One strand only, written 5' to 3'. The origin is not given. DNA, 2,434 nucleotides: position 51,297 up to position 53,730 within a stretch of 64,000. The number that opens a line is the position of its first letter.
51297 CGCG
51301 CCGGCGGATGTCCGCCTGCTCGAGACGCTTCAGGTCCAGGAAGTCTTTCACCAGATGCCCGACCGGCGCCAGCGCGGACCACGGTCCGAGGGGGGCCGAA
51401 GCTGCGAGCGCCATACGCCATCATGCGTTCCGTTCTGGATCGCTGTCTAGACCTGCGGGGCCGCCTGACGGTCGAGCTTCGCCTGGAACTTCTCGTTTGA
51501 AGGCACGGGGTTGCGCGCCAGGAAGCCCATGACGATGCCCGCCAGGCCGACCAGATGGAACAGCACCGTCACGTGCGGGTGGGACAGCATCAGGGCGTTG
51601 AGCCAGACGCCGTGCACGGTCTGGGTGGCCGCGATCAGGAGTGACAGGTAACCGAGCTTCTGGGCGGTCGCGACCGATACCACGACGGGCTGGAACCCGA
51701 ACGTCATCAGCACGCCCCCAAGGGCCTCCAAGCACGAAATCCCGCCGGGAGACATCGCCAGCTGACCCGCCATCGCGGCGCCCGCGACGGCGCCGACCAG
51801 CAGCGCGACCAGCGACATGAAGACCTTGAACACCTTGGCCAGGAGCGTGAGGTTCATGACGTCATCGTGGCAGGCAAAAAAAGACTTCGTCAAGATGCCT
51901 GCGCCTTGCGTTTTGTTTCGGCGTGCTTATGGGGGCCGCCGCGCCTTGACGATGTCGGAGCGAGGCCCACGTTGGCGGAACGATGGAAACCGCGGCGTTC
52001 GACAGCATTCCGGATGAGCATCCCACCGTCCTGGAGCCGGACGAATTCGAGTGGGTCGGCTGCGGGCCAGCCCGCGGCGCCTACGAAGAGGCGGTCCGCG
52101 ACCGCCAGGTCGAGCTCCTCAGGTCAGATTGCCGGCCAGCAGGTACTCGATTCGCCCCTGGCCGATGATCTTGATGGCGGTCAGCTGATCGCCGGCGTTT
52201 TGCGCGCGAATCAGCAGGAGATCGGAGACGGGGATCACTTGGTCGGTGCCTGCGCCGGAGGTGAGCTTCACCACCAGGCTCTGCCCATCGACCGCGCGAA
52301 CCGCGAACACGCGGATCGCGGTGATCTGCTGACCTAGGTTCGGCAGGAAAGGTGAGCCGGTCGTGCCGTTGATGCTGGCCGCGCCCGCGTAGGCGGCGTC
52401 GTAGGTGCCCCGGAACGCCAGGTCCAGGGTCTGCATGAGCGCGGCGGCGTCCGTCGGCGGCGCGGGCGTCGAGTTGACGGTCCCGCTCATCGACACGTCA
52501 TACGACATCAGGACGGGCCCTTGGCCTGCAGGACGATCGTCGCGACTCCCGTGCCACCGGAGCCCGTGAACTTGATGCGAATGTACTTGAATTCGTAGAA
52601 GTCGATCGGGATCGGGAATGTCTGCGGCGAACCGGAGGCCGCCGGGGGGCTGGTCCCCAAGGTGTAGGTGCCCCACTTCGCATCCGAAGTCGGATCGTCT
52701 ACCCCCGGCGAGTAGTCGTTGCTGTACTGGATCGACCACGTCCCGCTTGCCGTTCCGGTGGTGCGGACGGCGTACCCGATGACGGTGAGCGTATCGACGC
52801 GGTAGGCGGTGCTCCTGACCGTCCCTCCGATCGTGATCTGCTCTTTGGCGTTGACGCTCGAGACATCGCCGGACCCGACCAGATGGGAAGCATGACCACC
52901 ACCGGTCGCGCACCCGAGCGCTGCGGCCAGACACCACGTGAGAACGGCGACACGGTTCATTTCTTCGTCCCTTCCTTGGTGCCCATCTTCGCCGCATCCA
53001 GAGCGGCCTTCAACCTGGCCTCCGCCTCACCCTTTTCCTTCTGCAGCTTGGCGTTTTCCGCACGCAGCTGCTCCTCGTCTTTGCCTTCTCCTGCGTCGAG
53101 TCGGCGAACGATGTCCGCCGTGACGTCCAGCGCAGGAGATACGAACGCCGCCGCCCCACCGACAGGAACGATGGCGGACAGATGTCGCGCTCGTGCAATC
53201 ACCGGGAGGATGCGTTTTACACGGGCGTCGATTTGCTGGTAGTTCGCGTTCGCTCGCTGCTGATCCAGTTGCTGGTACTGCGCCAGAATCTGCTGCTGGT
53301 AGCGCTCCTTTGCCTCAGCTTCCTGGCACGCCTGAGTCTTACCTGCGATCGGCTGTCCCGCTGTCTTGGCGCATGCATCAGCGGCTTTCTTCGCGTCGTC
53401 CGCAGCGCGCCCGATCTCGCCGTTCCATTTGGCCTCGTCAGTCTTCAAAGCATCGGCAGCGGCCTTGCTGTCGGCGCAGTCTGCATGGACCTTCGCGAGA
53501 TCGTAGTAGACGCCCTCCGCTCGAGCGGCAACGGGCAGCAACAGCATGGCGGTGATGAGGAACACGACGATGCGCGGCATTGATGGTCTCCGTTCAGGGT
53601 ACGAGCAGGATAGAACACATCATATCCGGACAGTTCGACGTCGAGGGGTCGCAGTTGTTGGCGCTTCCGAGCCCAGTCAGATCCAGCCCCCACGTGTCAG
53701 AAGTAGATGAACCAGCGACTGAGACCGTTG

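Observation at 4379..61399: An 11-nt motif (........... in gene orientation) occurs 17 times exactly, always just upstream of a start codon: candidate phage-specific leaderless promoter class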

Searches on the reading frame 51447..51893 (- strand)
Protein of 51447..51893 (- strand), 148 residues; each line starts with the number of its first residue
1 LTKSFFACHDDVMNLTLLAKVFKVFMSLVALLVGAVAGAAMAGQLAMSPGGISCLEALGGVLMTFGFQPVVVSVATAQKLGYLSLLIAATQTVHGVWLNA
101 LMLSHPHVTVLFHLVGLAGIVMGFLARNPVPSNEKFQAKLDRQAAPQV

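Call 21: search_protein_families(library=pfam, proteins=[window:51447-51893:-], max_evalue=0.01)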
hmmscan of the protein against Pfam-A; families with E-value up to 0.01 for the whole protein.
window:51447-51893:- (148 aa): 1 family
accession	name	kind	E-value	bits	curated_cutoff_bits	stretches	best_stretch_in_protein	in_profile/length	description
PF13828.11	DUF4190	-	0.0025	18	35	0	109-129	14-33/62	Domain of unknown function (DUF4190)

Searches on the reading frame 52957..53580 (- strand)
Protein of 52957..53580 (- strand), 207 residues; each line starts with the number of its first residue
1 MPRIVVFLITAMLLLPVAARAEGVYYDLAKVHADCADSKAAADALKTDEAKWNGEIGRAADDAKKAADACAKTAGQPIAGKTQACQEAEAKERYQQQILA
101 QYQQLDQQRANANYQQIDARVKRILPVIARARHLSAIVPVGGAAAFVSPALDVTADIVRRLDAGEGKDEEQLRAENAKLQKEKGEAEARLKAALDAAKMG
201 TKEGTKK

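Call 21: search_protein_families(library=pfam, proteins=[window:52957-53580:-], max_evalue=0.01)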
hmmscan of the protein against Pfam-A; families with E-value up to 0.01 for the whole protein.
window:52957-53580:- (207 aa): 1 family
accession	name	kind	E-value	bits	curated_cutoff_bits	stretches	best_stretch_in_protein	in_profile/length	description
PF03938.19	OmpH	-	9.7e-13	49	32.4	1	25-161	4-141/141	Outer membrane protein (OmpH-like)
